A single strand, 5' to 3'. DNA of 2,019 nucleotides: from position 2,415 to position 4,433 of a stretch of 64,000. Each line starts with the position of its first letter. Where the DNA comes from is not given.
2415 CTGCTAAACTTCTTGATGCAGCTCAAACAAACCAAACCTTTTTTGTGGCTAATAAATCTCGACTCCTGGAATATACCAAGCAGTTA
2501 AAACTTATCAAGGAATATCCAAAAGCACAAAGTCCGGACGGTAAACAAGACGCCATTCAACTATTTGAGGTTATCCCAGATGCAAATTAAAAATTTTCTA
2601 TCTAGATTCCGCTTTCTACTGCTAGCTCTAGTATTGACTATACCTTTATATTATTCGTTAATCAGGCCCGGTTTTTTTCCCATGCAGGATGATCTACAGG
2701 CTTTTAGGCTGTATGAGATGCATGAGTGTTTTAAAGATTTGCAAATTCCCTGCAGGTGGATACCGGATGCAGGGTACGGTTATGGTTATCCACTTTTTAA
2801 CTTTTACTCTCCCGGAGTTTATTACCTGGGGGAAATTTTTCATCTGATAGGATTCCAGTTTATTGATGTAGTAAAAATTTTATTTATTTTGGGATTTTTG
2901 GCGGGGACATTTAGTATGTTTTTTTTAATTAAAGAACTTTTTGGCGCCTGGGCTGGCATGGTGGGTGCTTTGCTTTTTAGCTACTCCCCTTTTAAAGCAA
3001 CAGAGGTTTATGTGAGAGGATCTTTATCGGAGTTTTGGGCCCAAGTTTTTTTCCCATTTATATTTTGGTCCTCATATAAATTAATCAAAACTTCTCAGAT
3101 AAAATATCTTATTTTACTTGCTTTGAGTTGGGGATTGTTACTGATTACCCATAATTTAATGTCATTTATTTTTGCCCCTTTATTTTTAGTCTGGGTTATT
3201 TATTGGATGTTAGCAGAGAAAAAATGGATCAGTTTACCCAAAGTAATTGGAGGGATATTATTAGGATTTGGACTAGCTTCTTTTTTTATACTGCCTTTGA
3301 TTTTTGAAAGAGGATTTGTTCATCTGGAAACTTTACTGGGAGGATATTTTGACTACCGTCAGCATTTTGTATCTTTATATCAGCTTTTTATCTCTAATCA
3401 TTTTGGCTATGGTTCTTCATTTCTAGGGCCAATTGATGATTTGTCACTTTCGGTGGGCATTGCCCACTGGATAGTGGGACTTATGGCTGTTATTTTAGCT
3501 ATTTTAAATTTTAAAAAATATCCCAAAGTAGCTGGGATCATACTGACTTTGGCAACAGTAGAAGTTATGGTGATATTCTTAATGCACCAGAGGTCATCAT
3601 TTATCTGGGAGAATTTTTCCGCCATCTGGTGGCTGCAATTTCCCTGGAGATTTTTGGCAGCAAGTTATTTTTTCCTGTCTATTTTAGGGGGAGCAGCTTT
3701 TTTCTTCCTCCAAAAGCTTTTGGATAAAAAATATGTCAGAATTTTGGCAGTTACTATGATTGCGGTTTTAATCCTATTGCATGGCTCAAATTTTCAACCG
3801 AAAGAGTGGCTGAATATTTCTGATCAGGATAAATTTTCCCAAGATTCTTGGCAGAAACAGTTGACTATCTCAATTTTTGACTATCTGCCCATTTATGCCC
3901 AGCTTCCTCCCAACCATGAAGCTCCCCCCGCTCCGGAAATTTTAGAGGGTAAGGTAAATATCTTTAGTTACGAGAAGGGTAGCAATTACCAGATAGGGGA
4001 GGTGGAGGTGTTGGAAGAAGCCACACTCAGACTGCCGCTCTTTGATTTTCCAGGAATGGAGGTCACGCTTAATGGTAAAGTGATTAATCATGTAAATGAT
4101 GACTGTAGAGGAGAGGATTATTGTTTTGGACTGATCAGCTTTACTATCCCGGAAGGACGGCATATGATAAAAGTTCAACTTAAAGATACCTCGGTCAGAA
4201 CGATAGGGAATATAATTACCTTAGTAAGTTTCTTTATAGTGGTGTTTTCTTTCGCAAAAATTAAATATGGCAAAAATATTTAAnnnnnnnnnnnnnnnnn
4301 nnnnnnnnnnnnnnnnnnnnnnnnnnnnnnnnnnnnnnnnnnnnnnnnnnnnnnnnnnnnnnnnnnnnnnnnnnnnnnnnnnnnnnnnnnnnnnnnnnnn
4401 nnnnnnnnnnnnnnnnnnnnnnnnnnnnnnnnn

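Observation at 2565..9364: Four tandem paralogs of an unusual membrane protein family with an 'HHDD(L) ... IPCRW(V/I).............(F/Y)Y' signature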

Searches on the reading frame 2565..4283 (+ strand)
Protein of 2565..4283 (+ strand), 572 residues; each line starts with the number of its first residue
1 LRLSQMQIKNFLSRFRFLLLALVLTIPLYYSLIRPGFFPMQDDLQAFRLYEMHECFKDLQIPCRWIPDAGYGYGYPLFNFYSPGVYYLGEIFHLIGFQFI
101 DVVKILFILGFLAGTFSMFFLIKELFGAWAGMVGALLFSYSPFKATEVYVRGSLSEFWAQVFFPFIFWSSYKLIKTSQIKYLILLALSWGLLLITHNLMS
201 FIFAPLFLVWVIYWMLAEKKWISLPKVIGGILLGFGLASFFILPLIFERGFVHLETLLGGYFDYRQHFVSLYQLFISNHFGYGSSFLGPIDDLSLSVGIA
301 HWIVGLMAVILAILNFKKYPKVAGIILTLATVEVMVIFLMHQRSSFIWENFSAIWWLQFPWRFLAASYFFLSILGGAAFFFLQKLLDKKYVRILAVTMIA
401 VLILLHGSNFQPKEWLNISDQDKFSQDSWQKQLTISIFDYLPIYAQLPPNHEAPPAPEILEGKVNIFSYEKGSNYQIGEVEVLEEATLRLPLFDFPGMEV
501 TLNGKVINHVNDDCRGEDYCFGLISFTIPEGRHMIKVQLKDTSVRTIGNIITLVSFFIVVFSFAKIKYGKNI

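Call 3: search_protein_families(library=pfam, proteins=[window:2565-4283:+], max_evalue=1)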
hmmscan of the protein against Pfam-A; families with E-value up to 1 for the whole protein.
window:2565-4283:+ (572 aa): 2 families
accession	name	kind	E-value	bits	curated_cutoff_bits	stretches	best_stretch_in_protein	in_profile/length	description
PF13231.12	PMT_2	-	0.00019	22.1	26.1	1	83-239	4-155/160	Dolichyl-phosphate-mannose-protein mannosyltransferase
PF10131.15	PTPS_related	-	0.001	18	26.4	1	78-411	1-306/621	6-pyruvoyl-tetrahydropterin synthase related domain; membrane protein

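Call 4: search_protein_families(library=ncbifam, proteins=[window:2565-4283:+], max_evalue=1)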
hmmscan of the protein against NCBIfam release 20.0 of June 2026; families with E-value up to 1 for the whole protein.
window:2565-4283:+ (572 aa): 0 families

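Call 14: search_solved_structures(query=A1, max_evalue=10, show_alignments=2)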
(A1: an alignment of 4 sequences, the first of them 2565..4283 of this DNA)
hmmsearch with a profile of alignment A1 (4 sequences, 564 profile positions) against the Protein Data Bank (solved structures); distinct sequences matched with E-value up to 10: 0.

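Call 37: search_protein_representatives(alignment_id=A1)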
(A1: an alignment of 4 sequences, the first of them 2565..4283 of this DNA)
Query: 4 sequences, 564 profile positions. Proteins with E-value up to 0.001 (for the whole library): 18973; up to 1e-10: 13304; up to 1e-30: 5827. The best 150 are listed.
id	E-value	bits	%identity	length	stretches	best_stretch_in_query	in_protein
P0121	0.0e+00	1039.9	-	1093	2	7-557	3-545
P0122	1.0e-205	701.2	-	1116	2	12-554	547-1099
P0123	1.8e-190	650.9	-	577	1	4-561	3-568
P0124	1.4e-182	624.9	-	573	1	1-553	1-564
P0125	4.7e-181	619.8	-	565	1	9-553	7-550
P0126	2.1e-179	614.4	-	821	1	15-555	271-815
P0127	4.3e-179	613.3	-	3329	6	21-543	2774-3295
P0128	1.6e-177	608.1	-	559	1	8-556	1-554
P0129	3.2e-170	584.1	-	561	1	8-562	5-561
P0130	2.1e-168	578.1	-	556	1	3-558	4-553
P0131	8.0e-168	576.1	-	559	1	8-552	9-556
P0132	2.1e-167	574.8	-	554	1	7-558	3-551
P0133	2.3e-167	574.6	-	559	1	9-554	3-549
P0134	5.2e-167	573.5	-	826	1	11-550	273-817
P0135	1.6e-165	568.6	-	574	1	4-551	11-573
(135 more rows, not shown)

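Call 56: find_encoding_contigs(protein=P0121, flank=8000, max_places=3)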
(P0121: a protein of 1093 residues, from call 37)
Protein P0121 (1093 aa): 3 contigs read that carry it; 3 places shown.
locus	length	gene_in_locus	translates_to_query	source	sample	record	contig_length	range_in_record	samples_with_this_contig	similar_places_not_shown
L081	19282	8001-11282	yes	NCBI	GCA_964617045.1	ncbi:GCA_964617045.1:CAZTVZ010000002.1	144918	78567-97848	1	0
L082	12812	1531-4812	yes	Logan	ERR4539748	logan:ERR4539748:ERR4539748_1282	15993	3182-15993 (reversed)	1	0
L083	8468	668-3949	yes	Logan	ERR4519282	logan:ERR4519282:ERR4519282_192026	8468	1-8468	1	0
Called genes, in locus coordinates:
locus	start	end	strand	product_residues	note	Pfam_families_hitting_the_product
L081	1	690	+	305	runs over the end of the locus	PF00535:Glycos_transf_2, PF10111:Glyco_tranf_2_2 (faint), PF13641:Glyco_tranf_2_3, PF13632:Glyco_trans_2_3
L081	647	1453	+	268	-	PF00535:Glycos_transf_2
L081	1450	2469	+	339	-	PF00534:Glycos_transf_1, PF13692:Glyco_trans_1_4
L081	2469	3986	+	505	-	PF13231:PMT_2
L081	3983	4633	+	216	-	PF08003:Methyltransf_9 (weak), PF01728:FtsJ (weak), PF13489:Methyltransf_23, PF13847:Methyltransf_31, PF08241:Methyltransf_11, PF08242:Methyltransf_12, PF13649:Methyltransf_25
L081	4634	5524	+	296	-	PF00535:Glycos_transf_2, PF10111:Glyco_tranf_2_2, PF13641:Glyco_tranf_2_3, PF13632:Glyco_trans_2_3 (weak)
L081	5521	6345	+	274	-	PF00535:Glycos_transf_2, PF10111:Glyco_tranf_2_2, PF13641:Glyco_tranf_2_3, PF02709:Glyco_transf_7C (faint)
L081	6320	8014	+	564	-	PF10131:PTPS_related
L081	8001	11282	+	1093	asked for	PF09586:YfhO (faint), PF10131:PTPS_related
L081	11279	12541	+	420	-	PF09594:GT87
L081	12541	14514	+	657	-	-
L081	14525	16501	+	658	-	-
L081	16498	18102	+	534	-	PF13231:PMT_2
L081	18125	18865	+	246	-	PF00535:Glycos_transf_2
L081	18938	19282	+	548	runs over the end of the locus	PF02366:PMT (weak), PF13231:PMT_2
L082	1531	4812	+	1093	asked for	PF09586:YfhO (faint), PF10131:PTPS_related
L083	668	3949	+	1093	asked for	PF09586:YfhO (faint), PF10131:PTPS_related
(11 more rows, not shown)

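Call 76: list_cluster_members(proteins=[window:2580-4283:+, window:4267-5925:+, window:5897-7606:+, window:7631-9364:+, window:10846-14265:+, window:1058-2590:+])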
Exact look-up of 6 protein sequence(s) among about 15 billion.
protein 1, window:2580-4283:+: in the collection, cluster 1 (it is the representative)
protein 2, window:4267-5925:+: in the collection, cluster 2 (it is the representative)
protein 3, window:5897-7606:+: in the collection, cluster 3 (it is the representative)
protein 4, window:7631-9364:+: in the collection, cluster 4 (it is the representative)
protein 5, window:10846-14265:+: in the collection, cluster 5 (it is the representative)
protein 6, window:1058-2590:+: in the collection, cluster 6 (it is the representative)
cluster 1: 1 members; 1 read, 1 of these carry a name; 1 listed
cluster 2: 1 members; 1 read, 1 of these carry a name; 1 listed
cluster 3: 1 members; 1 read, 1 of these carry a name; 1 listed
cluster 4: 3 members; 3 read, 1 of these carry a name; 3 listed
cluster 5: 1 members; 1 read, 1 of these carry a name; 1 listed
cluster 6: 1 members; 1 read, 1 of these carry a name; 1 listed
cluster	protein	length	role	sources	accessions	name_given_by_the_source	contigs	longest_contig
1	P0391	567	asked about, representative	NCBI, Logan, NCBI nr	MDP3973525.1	MAG: glycosyltransferase family 39 protein [Candidatus Daviesbacteria bacterium] | glycosyltransferase family 39 protein [Candidatus Daviesbacteria bacterium]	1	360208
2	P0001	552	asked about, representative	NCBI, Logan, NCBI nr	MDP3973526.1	MAG: 6-pyruvoyl-tetrahydropterin synthase-related protein [Candidatus Daviesbacteria ... | 6-pyruvoyl-tetrahydropterin synthase-related protein [Candidatus Daviesbacteria bacterium]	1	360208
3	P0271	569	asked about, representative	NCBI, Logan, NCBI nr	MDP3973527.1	MAG: hypothetical protein Q8P92_01715 [Candidatus Daviesbacteria bacterium] | hypothetical protein [Candidatus Daviesbacteria bacterium]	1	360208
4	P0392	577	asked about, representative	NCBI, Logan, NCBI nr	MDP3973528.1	MAG: 6-pyruvoyl-tetrahydropterin synthase-related protein [Candidatus Daviesbacteria ... | 6-pyruvoyl-tetrahydropterin synthase-related protein [Candidatus Daviesbacteria bacterium]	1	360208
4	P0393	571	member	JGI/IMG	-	-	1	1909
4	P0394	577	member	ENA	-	-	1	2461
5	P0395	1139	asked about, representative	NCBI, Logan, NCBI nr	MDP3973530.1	MAG: hypothetical protein Q8P92_01730 [Candidatus Daviesbacteria bacterium] | hypothetical protein [Candidatus Daviesbacteria bacterium]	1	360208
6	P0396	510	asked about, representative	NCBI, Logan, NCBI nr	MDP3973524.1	MAG: glycosyltransferase family 39 protein [Candidatus Daviesbacteria bacterium] | glycosyltransferase family 39 protein [Candidatus Daviesbacteria bacterium]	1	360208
